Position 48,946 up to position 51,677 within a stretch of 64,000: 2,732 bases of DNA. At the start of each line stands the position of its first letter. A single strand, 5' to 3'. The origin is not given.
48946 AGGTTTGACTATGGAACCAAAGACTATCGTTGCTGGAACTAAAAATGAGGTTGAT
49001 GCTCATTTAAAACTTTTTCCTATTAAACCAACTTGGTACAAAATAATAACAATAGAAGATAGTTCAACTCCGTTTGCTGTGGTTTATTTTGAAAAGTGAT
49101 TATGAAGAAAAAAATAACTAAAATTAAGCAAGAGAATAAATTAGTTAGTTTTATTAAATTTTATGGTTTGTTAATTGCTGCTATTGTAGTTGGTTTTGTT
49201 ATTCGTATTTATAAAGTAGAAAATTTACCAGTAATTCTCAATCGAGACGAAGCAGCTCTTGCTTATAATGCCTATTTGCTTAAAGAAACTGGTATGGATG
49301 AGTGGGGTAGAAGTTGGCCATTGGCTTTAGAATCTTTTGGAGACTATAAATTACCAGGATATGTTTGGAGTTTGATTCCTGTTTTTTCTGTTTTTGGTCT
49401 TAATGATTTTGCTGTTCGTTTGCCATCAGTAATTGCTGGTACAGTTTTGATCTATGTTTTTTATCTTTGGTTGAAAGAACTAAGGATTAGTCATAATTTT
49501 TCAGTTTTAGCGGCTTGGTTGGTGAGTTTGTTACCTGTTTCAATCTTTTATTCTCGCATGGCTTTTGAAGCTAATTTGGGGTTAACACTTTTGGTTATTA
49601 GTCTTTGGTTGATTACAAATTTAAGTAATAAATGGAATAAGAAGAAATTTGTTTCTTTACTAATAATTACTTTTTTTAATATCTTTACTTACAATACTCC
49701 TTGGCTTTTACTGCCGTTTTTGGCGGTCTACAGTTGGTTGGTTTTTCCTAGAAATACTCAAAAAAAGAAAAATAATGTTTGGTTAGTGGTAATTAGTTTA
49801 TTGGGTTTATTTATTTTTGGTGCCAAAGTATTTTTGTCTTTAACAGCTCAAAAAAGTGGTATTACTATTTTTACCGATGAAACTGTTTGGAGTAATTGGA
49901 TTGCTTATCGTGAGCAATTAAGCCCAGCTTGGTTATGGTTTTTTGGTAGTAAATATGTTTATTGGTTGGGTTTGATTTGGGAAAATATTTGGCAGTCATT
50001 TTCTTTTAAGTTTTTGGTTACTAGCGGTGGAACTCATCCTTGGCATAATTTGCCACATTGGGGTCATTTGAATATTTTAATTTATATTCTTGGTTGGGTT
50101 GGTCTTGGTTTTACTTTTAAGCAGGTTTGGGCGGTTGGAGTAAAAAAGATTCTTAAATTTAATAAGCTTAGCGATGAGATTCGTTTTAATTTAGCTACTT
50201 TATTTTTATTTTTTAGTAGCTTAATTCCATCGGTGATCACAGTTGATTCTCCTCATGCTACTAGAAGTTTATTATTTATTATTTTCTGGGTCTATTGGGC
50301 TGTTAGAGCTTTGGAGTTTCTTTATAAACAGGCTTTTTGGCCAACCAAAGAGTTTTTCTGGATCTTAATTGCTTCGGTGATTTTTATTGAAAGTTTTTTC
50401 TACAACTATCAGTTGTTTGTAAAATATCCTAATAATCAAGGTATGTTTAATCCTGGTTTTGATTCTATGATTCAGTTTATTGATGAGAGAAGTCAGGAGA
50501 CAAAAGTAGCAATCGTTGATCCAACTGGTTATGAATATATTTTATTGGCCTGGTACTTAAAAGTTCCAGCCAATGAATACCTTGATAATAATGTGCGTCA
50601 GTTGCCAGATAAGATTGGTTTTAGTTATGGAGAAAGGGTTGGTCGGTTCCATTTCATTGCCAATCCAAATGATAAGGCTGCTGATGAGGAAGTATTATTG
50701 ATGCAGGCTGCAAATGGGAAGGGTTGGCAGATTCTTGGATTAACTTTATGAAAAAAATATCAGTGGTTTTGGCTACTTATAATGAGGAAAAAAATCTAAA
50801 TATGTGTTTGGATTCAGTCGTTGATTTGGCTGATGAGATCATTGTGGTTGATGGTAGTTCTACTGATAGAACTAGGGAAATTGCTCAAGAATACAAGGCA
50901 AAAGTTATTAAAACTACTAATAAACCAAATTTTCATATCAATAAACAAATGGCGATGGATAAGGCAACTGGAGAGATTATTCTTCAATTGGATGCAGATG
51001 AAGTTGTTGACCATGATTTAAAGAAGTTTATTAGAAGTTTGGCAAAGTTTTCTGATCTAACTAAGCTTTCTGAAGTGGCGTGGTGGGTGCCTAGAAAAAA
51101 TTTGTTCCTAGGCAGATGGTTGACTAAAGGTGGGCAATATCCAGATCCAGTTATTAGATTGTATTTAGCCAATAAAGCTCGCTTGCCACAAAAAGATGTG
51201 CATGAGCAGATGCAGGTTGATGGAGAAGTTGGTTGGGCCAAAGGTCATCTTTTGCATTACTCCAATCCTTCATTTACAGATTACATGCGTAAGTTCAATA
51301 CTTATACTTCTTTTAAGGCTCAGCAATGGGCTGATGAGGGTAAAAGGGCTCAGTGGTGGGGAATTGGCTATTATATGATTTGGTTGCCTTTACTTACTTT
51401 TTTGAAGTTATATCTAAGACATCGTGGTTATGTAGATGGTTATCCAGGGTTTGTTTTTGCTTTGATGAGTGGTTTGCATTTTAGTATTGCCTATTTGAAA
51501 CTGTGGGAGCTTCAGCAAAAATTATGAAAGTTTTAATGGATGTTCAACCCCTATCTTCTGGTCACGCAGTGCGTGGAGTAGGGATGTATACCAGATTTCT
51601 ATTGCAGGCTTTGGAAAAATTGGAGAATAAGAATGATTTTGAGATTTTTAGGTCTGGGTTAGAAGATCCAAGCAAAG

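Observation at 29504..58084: Seven paralogous GT39/ArnT-like genes and a repeated gene-order module suggest segmental duplication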

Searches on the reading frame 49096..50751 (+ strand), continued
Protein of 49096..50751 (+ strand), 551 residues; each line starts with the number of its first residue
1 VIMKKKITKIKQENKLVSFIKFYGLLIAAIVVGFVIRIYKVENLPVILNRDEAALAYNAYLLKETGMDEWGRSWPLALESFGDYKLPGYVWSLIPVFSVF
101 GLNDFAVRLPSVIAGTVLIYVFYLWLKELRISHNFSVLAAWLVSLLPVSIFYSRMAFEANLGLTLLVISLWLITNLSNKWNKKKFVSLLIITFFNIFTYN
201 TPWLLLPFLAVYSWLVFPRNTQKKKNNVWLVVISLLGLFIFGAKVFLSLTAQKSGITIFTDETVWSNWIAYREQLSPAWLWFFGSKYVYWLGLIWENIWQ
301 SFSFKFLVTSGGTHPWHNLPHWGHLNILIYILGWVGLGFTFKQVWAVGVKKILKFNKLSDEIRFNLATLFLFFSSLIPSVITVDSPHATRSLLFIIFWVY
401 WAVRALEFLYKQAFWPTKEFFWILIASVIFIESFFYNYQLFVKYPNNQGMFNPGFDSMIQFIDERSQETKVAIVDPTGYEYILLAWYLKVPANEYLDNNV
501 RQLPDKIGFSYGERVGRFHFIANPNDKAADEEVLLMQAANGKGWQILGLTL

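Call 47: fold_search(model_id=the predicted structure, library=pdb)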
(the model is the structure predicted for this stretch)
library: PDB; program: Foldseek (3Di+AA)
matches with E <= 10: 343; with E <= 0.001: 27
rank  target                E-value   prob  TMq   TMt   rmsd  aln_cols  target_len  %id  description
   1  8age_A                1.1e-08  1.00  0.52  0.46  10.1       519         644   12  Structure of yeast oligosaccharylransferase complex with acceptor peptide bound (released 2022-12-07)
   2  8agc_A                1.3e-08  1.00  0.52  0.42  12.4       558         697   13  Structure of yeast oligosaccharylransferase complex with lipid-linked oligosaccharide and non-acceptor peptide bound (released 2022-12-07)
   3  7oci_F                1.6e-08  1.00  0.54  0.47  10.5       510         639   14  Cryo-EM structure of yeast Ost6p containing oligosaccharyltransferase complex (released 2022-02-16)
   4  6s7o_A                2.4e-08  1.00  0.52  0.45  12.3       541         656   13  Cryo-EM structure of human oligosaccharyltransferase complex OST-A (released 2019-12-18)
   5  5gmy_A                2.4e-08  1.00  0.51  0.35  12.0       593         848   12  Crystal structure of the Archaeoglobus fulgidus oligosaccharyltransferase (O29867_ARCFU) tethered with an acceptor pep (released 2017-02-01)
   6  8pn9_A                3.6e-08  1.00  0.54  0.46  11.8       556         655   11  Structure of human oligosaccharyltransferase OST-A complex bound to NGI-1 (released 2024-05-08)
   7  6s7t_A                3.9e-08  1.00  0.52  0.42  12.2       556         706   13  Cryo-EM structure of human oligosaccharyltransferase complex OST-B (released 2019-12-18)
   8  8b6l_I                4.2e-08  1.00  0.53  0.44  12.2       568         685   12  Subtomogram average of the human Sec61-TRAP-OSTA-translocon (released 2022-12-07)
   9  9n9j_I                8.5e-08  1.00  0.53  0.43  12.5       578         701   12  Structure of a GRP94 folding intermediate engaged with a CCDC134- and FKBP11-bound secretory translocon (released 2025-11-19)
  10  6ezn_F                8.9e-08  1.00  0.51  0.44  11.8       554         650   13  Cryo-EM structure of the yeast oligosaccharyltransferase (OST) complex (released 2018-01-17)
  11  8agb_A                9.7e-08  1.00  0.51  0.45  10.4       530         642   12  Structure of yeast oligosaccharylransferase complex with lipid-linked oligosaccharide bound (released 2022-12-07)
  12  3waj                  2.5e-07  1.00  0.51  0.37  11.6       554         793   13  Crystal structure of the Archaeoglobus fulgidus oligosaccharyltransferase (O29867_ARCFU) complex with Zn and sulfate (released 2013-10-30)
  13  6c26_A                2.7e-07  1.00  0.49  0.43  12.5       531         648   13  The Cryo-EM structure of a eukaryotic oligosaccharyl transferase complex (released 2018-01-31)
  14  6gxc_A                2.9e-07  1.00  0.51  0.41   8.8       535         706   11  Bacterial oligosaccharyltransferase PglB in complex with an inhibitory peptide and a reactive lipid-linked oligosaccha (released 2018-11-14)
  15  3wak                  3.3e-07  1.00  0.52  0.35  11.9       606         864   11  Crystal structure of the Archaeoglobus fulgidus oligosaccharyltransferase (O29867_ARCFU) in the apo form (released 2013-10-30)
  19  5ezm                  5.9e-06  1.00  0.51  0.53  11.1       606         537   12  Crystal Structure of ArnT from Cupriavidus metallidurans in the apo state (released 2016-02-17)
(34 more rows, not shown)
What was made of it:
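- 49096..50751 (+): GT-C paralogue 6 (551 aa). Signature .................FGDYK. The 120 best homologue clusters are all at 39% identity or more. Foldseek matches to STT3, AglB, PglB, Pmt4 and ArnT with E 1e-8 to 6e-6 and TM about 0.5 (call 47).
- On GT-C superfamily (GT-C_A structural class): Foldseek probability 1.00 to STT3, AglB, PglB, Pmt4, ArnT, DPY19, Emb and AftA, with TM about 0.5 (call 47).
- Closest known: ArnT. Same: Foldseek TM 0.51-0.53 (call 47).
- Closest known: Protein O-mannosyltransferases. Different: Other PMT entries align over about 270 columns (call 47).
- Closest known: Oligosaccharyltransferases STT3/AglB/PglB. Same: The best Foldseek E-values (1e-8 to 3e-7, TMq 0.51-0.54; call 47).
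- Foldseek hits are STT3, AglB, PglB, Pmt4, ArnT, DPY19, Emb and AftA (call 47). Fold hits include the peptide-modifying GT-Cs STT3, PglB, Pmt and DPY19 (call 47).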

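Call 82: search_solved_structures(query=A2, max_evalue=1)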
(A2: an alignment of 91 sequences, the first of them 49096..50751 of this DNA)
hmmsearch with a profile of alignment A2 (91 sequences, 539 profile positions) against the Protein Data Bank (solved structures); distinct sequences matched with E-value up to 1: 3.
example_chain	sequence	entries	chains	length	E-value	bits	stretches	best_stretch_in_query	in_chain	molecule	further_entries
5ezm_A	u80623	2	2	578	0.0024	19.9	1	70-229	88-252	4-amino-4-deoxy-L-arabinose transferase or related glycosyltransferases of PMT family | 4-amino-4-deoxy-L-arabinose (L-Ara4N) transferase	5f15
4rng_A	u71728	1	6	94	0.069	15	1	340-415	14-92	MtN3/saliva family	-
5uhq_A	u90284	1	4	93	0.33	12.8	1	340-411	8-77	Sugar transporter SemiSWEET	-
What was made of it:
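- On ArnT / PMT_2 (PF13231; GT83-like): Profile against PDB: 5ezm at E=0.0024, 19.9 bits, covering 160 residues only (call 82).
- Closest known: ArnT. Same: The only solved protein found by sequence profile (E=0.0024, call 82).
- ArnT 5ezm is the only solved relative by profile (E=0.0024; call 82).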

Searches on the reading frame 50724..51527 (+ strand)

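Call 5: search_protein_families(library=pfam, proteins=[window:50724-51527:+], max_evalue=0.01)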
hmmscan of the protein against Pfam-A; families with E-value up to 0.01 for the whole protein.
window:50724-51527:+ (267 aa): 3 families
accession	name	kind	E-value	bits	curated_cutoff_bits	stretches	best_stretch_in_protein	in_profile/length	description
PF00535.33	Glycos_transf_2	-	5.4e-23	82.2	23.3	1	13-108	1-105/168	Glycosyl transferase family 2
PF13704.12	Glyco_tranf_2_4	-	4.8e-05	24.2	27.5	1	20-97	2-86/98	Glycosyl transferase family 2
PF13641.12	Glyco_tranf_2_3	-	0.00085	19.8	27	1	12-101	3-106/230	Glycosyltransferase like family 2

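Call 16: search_protein_families(library=ncbifam, proteins=[window:50724-51527:+], max_evalue=0.001)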
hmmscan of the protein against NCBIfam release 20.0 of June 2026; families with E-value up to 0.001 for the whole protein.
window:50724-51527:+ (267 aa): 19 families
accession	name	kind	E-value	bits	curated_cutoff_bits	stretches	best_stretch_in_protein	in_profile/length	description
TIGR04283.1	glyco_like_mftF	equivalog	4.9e-14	52.5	182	1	12-107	1-97/221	TIGR04283 family arsenosugar biosynthesis glycosyltransferase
TIGR04195.1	S_glycosyl_SunS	equivalog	1.6e-11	43.7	350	1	12-108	59-156/421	SunS family peptide S-glycosyltransferase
NF007482.0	PRK10073.1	equivalog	3.6e-11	42.7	423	1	9-112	5-115/334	glycosyltransferase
NF010496.0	PRK13915.1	equivalog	1.1e-08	34.6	262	1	10-67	31-94/307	glucosyl-3-phosphoglycerate synthase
NF041391.1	DPhHxTase_Halo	equivalog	1.2e-08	34.2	375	1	17-96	2-82/213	dolichyl-phosphate hexose transferase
TIGR03937.1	PgaC_IcaA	equivalog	1.6e-08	33.9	422.3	1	9-103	44-146/407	poly-beta-1,6-N-acetyl-D-glucosamine synthase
TIGR04182.1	glyco_TIGR04182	equivalog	5.9e-08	32.4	325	1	12-96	2-86/293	S-layer glycoprotein N-glycosyltransferase AglJ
NF050050.1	ProtGlycPglI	equivalog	9.1e-08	31.8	500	1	9-104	1-106/306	GalNAc(5)-diNAcBac-PP-undecaprenol beta-1,3-glucosyltransferase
NF038302.1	EPS_HpsE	equivalog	1.1e-07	31.1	300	1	11-98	2-102/307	hormogonium polysaccharide biosynthesis glycosyltransferase HpsE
NF047683.1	TeichurnBiosyTuaG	equivalog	3.4e-07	30.2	400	1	9-102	5-107/252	teichuronic acid biosynthesis protein TuaG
NF041875.1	EPS_EpsD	equivalog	3.9e-07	29.8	370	1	12-99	1-96/325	exopolysaccharide biosynthesis glycosyltransferase EpsD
NF053739.1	GlytfEpsEBac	equivalog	1.8e-06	27.2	450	1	11-103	2-104/265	glycosyltransferase EpsE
NF045692.1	OglycostaseCruG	equivalog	4e-05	22.7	600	1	7-60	38-94/386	2'-O-glycosyltransferase CruG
NF041394.1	GtaseAglG_Halo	equivalog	0.00016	21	440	1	11-102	2-103/304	glucosyl-dolichyl phosphate glucuronosyltransferase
TIGR03965.1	mycofact_glyco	equivalog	0.00024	20.1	280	1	9-97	73-169/467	mycofactocin biosynthesis glycosyltransferase MftF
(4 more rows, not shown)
